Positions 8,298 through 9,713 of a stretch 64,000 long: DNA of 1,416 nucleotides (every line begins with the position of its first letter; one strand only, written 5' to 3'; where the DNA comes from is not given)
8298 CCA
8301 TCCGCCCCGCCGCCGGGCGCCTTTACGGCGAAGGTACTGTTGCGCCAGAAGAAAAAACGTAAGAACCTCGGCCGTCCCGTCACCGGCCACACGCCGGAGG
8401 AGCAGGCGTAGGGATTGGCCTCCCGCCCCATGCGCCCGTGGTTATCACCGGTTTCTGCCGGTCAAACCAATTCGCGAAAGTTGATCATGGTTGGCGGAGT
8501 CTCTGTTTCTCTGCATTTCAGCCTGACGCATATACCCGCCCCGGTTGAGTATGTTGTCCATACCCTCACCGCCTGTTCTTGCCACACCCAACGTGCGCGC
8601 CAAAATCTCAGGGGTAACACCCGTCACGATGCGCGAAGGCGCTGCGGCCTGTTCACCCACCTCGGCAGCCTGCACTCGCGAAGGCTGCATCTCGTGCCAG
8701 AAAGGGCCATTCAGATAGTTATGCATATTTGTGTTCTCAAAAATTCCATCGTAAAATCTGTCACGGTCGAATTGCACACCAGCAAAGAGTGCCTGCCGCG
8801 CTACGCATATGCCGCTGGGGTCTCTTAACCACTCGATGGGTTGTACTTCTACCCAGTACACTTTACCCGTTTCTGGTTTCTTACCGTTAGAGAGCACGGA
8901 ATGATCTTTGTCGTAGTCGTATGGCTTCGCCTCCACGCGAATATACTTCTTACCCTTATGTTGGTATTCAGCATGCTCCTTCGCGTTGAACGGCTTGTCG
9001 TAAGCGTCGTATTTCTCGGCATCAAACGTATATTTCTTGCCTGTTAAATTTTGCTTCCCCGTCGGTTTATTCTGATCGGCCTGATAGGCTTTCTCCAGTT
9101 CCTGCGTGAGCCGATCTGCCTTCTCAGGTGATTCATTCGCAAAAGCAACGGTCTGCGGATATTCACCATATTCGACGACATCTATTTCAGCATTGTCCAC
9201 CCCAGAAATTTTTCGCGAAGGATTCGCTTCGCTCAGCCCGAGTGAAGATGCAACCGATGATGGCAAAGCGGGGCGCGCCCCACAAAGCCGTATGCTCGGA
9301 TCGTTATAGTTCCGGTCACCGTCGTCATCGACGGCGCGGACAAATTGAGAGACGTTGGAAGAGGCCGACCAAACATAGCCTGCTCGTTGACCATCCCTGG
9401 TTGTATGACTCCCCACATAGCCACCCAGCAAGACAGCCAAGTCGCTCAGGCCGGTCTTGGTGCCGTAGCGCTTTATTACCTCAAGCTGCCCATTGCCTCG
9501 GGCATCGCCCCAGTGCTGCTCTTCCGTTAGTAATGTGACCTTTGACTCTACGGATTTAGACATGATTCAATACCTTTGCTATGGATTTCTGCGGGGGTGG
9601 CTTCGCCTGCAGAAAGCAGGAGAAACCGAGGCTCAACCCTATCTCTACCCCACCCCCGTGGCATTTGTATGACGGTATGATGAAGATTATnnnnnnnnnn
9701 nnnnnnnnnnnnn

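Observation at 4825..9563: Two diverged paralogs of an uncharacterised family in separate low-GC patches 2.6 kb apart on opposite strands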

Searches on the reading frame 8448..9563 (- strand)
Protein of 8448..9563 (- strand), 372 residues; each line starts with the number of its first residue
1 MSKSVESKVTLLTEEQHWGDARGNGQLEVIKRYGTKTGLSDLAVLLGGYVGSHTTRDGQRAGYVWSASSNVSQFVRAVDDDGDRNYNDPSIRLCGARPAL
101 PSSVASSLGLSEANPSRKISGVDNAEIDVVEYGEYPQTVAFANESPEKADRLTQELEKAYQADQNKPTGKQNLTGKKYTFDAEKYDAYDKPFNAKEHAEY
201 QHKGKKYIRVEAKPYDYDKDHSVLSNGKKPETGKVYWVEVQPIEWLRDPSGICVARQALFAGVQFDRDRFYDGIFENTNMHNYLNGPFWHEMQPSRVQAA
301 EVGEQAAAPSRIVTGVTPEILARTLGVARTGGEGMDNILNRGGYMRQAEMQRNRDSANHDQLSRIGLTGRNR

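Call 4: search_protein_families(library=pfam, proteins=[window:8448-9563:-], max_evalue=1)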
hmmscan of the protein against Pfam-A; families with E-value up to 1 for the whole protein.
window:8448-9563:- (372 aa): 1 family
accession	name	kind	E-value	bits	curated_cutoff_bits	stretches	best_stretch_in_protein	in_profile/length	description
PF25076.1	LIM_FHL2-3_N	-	0.91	10.2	35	0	204-215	11-22/28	FHL2/3 N-terminal LIM domain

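Call 5: search_protein_families(library=ncbifam, proteins=[window:8448-9563:-], max_evalue=1)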
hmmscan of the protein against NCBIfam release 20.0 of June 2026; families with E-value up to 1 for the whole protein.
window:8448-9563:- (372 aa): 1 family
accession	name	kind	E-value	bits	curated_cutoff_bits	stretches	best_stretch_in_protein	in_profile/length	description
NF002972.0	PRK03657.1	equivalog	0.19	11.4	201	1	40-69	107-136/175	2-oxo-tetronate isomerase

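Call 6: search_protein_families(library=phrogs, proteins=[window:8448-9563:-], max_evalue=1)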
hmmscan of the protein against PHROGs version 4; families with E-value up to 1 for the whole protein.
window:8448-9563:- (372 aa): 0 families

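Call 7: search_protein_families(library=padloc, proteins=[window:8448-9563:-], max_evalue=1)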
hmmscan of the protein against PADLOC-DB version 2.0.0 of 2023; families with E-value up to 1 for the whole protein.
window:8448-9563:- (372 aa): 0 families

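Call 8: search_solved_structures(query=window:8448-9563:-, max_evalue=10)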
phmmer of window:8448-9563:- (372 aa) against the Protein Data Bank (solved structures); distinct sequences matched with E-value up to 10: 1.
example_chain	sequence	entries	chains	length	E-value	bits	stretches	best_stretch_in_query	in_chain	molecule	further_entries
4glk_A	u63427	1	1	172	3.1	10.4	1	182-231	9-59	AbiQ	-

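Call 9: find_homologous_proteins(query=window:8448-9563:-, max_evalue=0.001)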
Query window:8448-9563:- (372 aa): 783 proteins with E <= 0.001 among 5374 candidates; the best 120 are listed.
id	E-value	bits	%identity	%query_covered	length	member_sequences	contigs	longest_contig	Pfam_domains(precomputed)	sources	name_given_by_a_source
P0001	2.8e-251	851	100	100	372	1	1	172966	-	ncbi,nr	ncbi:MAG: hypothetical protein SFW64_07885 [Alphaproteobacteria bacterium]|nr:hypothetical protein [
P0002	1.2e-170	586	73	98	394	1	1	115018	-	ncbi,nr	ncbi:MAG: hypothetical protein SFW64_03590 [Alphaproteobacteria bacterium]|nr:hypothetical protein [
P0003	4.0e-114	400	65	82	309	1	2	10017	-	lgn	-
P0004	7.7e-112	392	66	81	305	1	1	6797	-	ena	-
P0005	9.2e-109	382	62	82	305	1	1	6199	-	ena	-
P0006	1.1e-108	382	67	77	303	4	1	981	-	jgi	-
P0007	3.4e-108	380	66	77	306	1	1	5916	-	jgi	jgi:hypothetical protein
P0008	8.8e-108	379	64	81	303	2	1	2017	-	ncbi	-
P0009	1.9e-106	375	60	86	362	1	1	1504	-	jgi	jgi:hypothetical protein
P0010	1.3e-104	369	65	77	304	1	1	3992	-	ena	-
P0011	4.2e-103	364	65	78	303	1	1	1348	-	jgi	-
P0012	5.7e-102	360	63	77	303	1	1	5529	-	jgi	jgi:hypothetical protein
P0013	1.5e-101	359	60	81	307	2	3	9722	-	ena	-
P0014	3.4e-101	357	61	81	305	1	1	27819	-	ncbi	-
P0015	5.9e-101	357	61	81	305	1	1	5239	-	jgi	jgi:hypothetical protein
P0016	3.7e-100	354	61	81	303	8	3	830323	-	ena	-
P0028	1.8e-95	339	60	78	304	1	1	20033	-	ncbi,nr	ncbi:MAG: hypothetical protein SFX19_05425 [Alphaproteobacteria bacterium]|nr:hypothetical protein [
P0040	1.6e-91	326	56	77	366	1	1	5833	-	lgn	-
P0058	2.5e-86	309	56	79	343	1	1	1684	-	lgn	-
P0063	1.3e-84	303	56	77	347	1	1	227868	-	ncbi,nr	ncbi:MAG: hypothetical protein SFW63_05335 [Alphaproteobacteria bacterium]|nr:hypothetical protein [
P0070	7.5e-79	284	53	78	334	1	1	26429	-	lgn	-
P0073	5.2e-78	281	53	77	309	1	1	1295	-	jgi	-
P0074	7.9e-77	277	51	81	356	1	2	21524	-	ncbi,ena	-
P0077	3.0e-76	275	49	82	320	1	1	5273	-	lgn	-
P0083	1.0e-69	254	49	83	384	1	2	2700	-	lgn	-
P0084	4.9e-69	252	49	77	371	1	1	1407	-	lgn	-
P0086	1.5e-67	247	48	78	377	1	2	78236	-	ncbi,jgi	jgi:hypothetical protein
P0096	1.9e-63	233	45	80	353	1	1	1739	-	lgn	-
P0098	6.6e-63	231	47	78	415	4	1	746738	-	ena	-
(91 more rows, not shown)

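Call 21: find_encoding_contigs(protein=P0016, flank=10000, max_places=3)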
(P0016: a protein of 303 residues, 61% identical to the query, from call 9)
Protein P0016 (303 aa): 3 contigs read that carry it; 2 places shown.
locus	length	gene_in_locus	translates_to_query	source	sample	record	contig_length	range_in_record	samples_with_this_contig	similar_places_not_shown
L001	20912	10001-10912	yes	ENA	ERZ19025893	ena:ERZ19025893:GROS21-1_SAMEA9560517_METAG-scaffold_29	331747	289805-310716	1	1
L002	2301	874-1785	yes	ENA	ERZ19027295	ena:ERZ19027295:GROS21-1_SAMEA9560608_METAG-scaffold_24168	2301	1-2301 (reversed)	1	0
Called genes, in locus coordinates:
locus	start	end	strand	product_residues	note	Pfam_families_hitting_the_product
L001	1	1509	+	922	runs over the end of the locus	PF20464:MmeI_N, PF20465:MmeI_hel, PF20473:MmeI_Mtase, PF20466:MmeI_TRD, PF20467:MmeI_C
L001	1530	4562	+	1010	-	PF02463:SMC_N (weak), PF13304:AAA_21 (faint)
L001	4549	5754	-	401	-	PF13482:RNase_H_2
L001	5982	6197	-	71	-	-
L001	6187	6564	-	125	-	PF13560:HTH_31, PF12844:HTH_19, PF01381:HTH_3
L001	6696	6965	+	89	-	PF01381:HTH_3 (weak)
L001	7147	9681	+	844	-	-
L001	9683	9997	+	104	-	-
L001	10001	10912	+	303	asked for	-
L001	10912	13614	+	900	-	-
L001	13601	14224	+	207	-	-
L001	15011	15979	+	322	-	PF00078:RVT_1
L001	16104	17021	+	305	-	-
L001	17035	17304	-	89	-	PF00959:Phage_lysozyme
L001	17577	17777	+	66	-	-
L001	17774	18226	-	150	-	-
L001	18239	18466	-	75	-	-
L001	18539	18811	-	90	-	PF23148:Gp77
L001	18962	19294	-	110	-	-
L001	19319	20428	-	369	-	-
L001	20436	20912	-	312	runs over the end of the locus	PF10983:DUF2793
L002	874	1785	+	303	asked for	-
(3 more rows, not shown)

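Call 26: find_encoding_contigs(protein=P0002, flank=10000, max_places=3)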
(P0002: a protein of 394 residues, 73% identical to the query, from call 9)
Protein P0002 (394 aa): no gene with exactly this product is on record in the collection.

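Call 33: search_protein_families(library=pfam, proteins=[L001:13577-14221:+, L001:14918-15976:+, L001:7147-9678:+, L001:9683-9994:+, L001:10900-13611:+, L001:10001-10909:+], max_evalue=0.1)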
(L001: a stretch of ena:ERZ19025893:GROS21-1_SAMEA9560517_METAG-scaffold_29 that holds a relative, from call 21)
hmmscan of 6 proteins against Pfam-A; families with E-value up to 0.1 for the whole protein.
L001:13577-14221:+ (215 aa): 1 family
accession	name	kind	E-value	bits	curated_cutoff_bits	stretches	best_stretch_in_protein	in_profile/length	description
PF22296.2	bAvd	-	0.00013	22.9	40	1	92-203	1-105/107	bAvd-like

L001:14918-15976:+ (353 aa): 1 family
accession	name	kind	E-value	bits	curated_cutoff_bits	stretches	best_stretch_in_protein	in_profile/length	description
PF00078.32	RVT_1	-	3.5e-18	66.5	29.6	1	69-271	10-204/205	Reverse transcriptase (RNA-dependent DNA polymerase)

L001:7147-9678:+ (844 aa): 1 family
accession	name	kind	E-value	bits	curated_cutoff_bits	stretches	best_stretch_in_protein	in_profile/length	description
PF18511.6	F-box_5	-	0.063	13.3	25.5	0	773-788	18-34/42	F-box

L001:9683-9994:+ (104 aa): 0 families

L001:10900-13611:+ (904 aa): 1 family
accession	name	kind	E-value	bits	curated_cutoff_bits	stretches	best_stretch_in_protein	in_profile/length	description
PF13519.12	VWA_2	-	0.00012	23.1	27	1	676-804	1-106/107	von Willebrand factor type A domain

L001:10001-10909:+ (303 aa): 0 families

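Call 34: find_encoding_contigs(protein=P0063, flank=10000, max_places=2)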
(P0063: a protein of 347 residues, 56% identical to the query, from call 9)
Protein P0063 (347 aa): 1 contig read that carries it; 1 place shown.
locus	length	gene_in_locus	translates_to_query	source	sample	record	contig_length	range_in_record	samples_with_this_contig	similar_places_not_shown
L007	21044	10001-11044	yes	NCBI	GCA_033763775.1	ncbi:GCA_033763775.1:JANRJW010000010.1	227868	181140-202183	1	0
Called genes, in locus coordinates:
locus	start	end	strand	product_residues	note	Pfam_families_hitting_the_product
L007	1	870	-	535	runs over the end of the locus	PF04610:TrbL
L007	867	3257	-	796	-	PF27097:VirB4_TrbE_N, PF03135:CagE_TrbE_VirB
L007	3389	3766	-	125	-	PF04956:TrbC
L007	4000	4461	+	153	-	PF14588:YjgF_endoribonc, PF01042:Ribonuc_L-PSP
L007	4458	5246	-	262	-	PF05857:TraX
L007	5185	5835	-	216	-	PF01144:CoA_trans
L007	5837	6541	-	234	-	PF01144:CoA_trans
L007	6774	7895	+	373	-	PF10098:DUF2336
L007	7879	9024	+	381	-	PF10098:DUF2336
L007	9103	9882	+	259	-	PF01513:NAD_kinase, PF20143:NAD_kinase_C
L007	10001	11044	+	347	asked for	-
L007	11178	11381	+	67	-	PF00313:CSD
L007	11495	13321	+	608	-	PF00009:GTP_EFTU, PF22042:EF-G_D2, PF03144:GTP_EFTU_D2, PF00679:EFG_C, PF21018:BipA_C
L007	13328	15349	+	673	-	PF00270:DEAD (weak), PF04851:ResIII, PF17757:UvrB_inter, PF27431:UvrB_3rd, PF00271:Helicase_C, PF12344:UvrB, PF02151:UVR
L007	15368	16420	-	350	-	-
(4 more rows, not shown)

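Call 35: find_encoding_contigs(protein=P0028, flank=10000, max_places=2)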
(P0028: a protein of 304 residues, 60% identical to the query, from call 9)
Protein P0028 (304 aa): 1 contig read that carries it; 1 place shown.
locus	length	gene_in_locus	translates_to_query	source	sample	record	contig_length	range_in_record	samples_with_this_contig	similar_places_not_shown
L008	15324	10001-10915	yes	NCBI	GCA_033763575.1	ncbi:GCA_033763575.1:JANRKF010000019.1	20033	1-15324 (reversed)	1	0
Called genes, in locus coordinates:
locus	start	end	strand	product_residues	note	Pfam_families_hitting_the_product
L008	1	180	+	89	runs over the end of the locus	PF01381:HTH_3 (weak)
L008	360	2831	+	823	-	-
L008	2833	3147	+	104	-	-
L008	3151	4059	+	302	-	-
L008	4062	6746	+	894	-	PF13519:VWA_2 (faint)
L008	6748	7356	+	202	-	-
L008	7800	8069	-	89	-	PF01381:HTH_3 (weak)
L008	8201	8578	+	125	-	PF13560:HTH_31 (weak), PF01381:HTH_3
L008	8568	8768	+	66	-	-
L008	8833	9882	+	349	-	PF00078:RVT_1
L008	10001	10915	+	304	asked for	-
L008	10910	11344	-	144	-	PF00959:Phage_lysozyme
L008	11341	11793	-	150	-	-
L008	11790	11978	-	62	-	-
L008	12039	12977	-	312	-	PF10983:DUF2793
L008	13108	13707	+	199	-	-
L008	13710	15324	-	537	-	PF13550:Phage-tail_3, PF23666:Rcc01698_C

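Call 36: find_encoding_contigs(protein=P0098, flank=10000, max_places=2)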
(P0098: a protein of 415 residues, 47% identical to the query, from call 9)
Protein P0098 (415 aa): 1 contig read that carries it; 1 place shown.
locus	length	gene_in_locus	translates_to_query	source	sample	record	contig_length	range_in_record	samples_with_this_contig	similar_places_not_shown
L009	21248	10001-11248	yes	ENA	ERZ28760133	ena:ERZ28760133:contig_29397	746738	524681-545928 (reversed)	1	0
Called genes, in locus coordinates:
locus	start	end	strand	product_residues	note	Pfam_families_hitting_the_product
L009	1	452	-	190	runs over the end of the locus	PF01195:Pept_tRNA_hydro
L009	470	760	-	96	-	PF01386:Ribosomal_L25p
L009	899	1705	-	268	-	PF01066:CDP-OH_P_transf, PF08009:CDP-OH_P_tran_2 (weak)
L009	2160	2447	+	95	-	-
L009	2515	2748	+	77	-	-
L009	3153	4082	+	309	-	PF01697:Glyco_transf_92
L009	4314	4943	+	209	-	PF00239:Resolvase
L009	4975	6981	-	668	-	PF00999:Na_H_Exchanger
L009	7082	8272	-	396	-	PF14393:DUF4422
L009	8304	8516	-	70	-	-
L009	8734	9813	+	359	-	PF00365:PFK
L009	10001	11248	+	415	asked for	-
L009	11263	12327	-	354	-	PF00528:BPD_transp_1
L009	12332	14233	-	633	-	PF00496:SBP_bac_5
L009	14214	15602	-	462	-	-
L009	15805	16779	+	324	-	PF03255:ACCA, PF01039:Carboxyl_trans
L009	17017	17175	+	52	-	-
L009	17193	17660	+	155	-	PF00011:HSP20, PF17886:ArsA_HSP20 (weak)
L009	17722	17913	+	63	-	-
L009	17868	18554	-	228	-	PF13489:Methyltransf_23 (weak), PF08241:Methyltransf_11, PF08242:Methyltransf_12, PF13649:Methyltransf_25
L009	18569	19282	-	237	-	PF00072:Response_reg, PF00196:GerE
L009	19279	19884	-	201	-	PF04452:Methyltrans_RNA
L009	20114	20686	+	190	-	PF02224:Cytidylate_kin, PF13189:Cytidylate_kin2 (weak)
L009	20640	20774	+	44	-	PF02224:Cytidylate_kin (weak)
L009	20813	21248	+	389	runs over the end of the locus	PF00753:Lactamase_B, PF19583:ODP, PF00258:Flavodoxin_1 (weak), PF12724:Flavodoxin_5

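Call 37: predict_structure(alignment_id=A2)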
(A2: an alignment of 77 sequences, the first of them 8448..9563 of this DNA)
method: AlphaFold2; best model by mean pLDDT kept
length: 372 residues; sequences in the alignment: 77
mean_pLDDT: 85.1   pTM: 0.81
mean pLDDT of the five models: 85.1, 85.0, 84.4, 84.4, 84.3
residues with pLDDT >= 90: 259; 70-90: 29; 50-70: 46; < 50: 38
segments of 3 or more residues with pLDDT < 50: 1-3, 305-318, 326-339, 369-372
pLDDT, mean of each block of 10 residues (from residue 1): 65 97 96 97 96 93 95 93 94 96 94 93 95 98 97 98 93 95 89 95 98 84 92 97 98 98 92 94 96 80 47 44 49 47 57 65 54 46
secondary structure, 60 per line:
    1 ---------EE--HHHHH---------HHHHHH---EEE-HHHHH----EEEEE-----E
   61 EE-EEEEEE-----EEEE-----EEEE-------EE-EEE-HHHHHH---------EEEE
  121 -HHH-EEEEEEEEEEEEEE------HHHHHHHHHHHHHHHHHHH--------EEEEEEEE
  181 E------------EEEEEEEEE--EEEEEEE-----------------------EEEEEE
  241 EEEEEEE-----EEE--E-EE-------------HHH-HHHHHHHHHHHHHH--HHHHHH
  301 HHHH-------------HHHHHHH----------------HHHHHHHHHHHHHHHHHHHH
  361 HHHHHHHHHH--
elements in order: H14-18 H28-33 E37-39 H41-45 E50-54 E60-62 E64-69 E75-78 E84-87 E98-100 H102-107 E117-120 E126-139 H146-164 E173-181 E194-202 E205-211 E235-247 E253-255 H279-292 H295-304 H318-324 H341-370
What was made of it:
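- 8445..9563 (-): Paralog B, 372 aa. Member of the unnamed DGR-target family, with an intact VR. NCBI protein MDX2095838.1, locus tag SFW64_07885, from an Alphaproteobacteria MAG. AF2 model pLDDT 85, pTM 0.81, confident over residues 10-300 (call 37).
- On Tentaclins: The secondary structure after residue 105 is mixed alpha/beta and ends in helices (call 37).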

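Call 39: fold_search(model_id=the predicted structure, library=pdb)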
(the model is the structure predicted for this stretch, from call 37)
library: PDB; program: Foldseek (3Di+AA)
matches with E <= 10: 263; with E <= 0.001: 0
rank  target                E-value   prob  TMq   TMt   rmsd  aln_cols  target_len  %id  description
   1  5vqb_A                2.5e-01  0.02  0.10  0.09  20.8       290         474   11  Crystal structure of rifampin monooxygenase from Streptomyces venezuelae, complex with FAD (released 2017-08-16)
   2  4lxc_C                2.6e-01  0.02  0.08  0.11  22.4       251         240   10  The antimicrobial peptidase lysostaphin from Staphylococcus simulans (released 2014-07-09)
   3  1p35_C                3.3e-01  0.02  0.07  0.09  18.0       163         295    8  CRYSTAL STRUCTURE OF BACULOVIRUS P35 (released 1999-06-01)
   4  5nmy_MODEL_1_A        5.0e-01  0.02  0.08  0.11  19.8       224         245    9  NMR solution structure of lysostaphin (released 2018-05-16)
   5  1ii8_A                6.7e-01  0.05  0.07  0.13  19.6       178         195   12  Crystal structure of the P. furiosus Rad50 ATPase domain (released 2001-05-30)
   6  1i4e_A                6.7e-01  0.02  0.07  0.08  17.3       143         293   10  CRYSTAL STRUCTURE OF THE CASPASE-8/P35 COMPLEX (released 2001-03-28)
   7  6xrf_G                9.5e-01  0.03  0.07  0.15  16.2       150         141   10  EagT6 Tse6 NT complex (released 2020-12-30)
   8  3p0l_D                1.0e+00  0.02  0.08  0.11  15.9       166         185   13  Human steroidogenic acute regulatory protein (released 2010-11-24)
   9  1i3s_A                1.2e+00  0.01  0.07  0.08  18.2       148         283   10  THE 2.7 ANGSTROM RESOLUTION CRYSTAL STRUCTURE OF A MUTATED BACULOVIRUS P35 AFTER CASPASE CLEAVAGE (released 2001-10-24)
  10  7xgb_A                1.2e+00  0.01  0.08  0.06  18.6       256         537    6  Crystal structure of the ctcP from Streptomyces aureofaciens (released 2022-07-20)
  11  9a9j_A                1.3e+00  0.03  0.07  0.12  18.1       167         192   10  Complex of the closed conformation of P. furiosus Mre11-Rad50 (released 2025-04-02)
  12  8jm5                  1.3e+00  0.02  0.11  0.09  18.7       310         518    8  Endo-deglycosylated hydroxynitrile lyase isozyme 5 mutant L331A/S333V/P340L from Prunus communis (released 2024-06-05)
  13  8d0z_C                1.3e+00  0.01  0.07  0.04  12.2        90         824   17  S728-1157 IgG in complex with SARS-CoV-2-6P-Mut7 Spike protein (focused refinement) (released 2023-03-22)
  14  1kzg_A                1.3e+00  0.04  0.12  0.13  15.7       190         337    8  DbsCdc42(Y889F) (released 2002-03-20)
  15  1i3s_C                1.3e+00  0.01  0.07  0.08  17.5       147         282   11  THE 2.7 ANGSTROM RESOLUTION CRYSTAL STRUCTURE OF A MUTATED BACULOVIRUS P35 AFTER CASPASE CLEAVAGE (released 2001-10-24)
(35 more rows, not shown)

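Call 40: find_related_loci(query=A2, collection=viral_contigs, flank=10000)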
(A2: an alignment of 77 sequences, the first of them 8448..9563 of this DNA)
Query A2 (372 aa) in viral_contigs; peptide patterns used: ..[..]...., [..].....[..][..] (x = any residue, [..] = any of these).
27 stretches matched a pattern, but none encodes a relative of the query by tblastn (E <= 1e-3).

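Call 42: find_homologous_proteins(query=L008:8833-9879:+, max_evalue=1e-10)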
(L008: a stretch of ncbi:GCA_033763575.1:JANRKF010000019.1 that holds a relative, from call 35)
Query L008:8833-9879:+ (349 aa): 1711 proteins with E <= 1e-10 among 4224 candidates; the best 120 are listed.
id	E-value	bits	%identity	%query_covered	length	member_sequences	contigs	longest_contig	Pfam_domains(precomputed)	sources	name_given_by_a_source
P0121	5.7e-213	724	91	100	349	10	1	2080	PF00078.33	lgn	-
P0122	3.8e-207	705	87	100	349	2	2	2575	PF00078.33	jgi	-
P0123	5.2e-202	688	85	100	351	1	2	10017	PF00078.33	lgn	-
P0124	6.0e-197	672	85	99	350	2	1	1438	PF00078.33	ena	-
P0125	6.3e-193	658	81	100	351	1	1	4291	PF00078.33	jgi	jgi:RNA-directed DNA polymerase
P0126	1.3e-190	651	81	98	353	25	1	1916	PF00078.33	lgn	-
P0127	6.6e-190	648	87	92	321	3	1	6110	PF00078.33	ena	-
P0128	2.2e-189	647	87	92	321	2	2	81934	PF00078.33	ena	-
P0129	1.7e-186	637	79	97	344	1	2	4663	PF00078.33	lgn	-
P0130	3.2e-177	607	82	90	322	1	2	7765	PF00078.33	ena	-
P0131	7.9e-175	599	83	88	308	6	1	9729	PF00078.33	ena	-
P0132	1.5e-160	552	71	98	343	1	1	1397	PF00078.33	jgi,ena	-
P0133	1.4e-159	549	71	95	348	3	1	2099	PF00078.33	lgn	-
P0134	4.0e-159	547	69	99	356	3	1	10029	PF00078.33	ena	-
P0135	3.5e-158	544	68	98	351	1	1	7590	PF00078.33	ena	-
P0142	6.1e-152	524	70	94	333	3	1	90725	PF00078.33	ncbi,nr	ncbi:MAG: RNA-directed DNA polymerase [Alphaproteobacteria bacterium]|nr:RNA-directed DNA polymerase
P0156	1.3e-145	503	64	96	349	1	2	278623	PF00078.33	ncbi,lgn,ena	-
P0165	1.8e-141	489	63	99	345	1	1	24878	PF00078.33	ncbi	-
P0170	5.7e-136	471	63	97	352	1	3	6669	PF00078.33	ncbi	-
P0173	9.2e-134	464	60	96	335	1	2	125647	PF00078.33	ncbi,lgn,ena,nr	ncbi:MAG: group II intron reverse transcriptase domain-containing protein [Alphaproteobacteria bacte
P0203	6.2e-115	402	56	91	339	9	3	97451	PF00078.33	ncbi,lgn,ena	-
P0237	3.1e-111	390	53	97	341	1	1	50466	PF00078.33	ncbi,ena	-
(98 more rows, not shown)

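Call 43: find_encoding_contigs(protein=P0001, flank=10000, max_places=2)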
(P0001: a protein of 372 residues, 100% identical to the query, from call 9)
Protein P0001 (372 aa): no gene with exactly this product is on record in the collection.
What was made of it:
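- B and the third copy P0002 are not on record for context look-up (calls 26, 43).
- Tried and rejected: Exact-protein context look-ups for B and P0002 were not on record (calls 26, 43).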
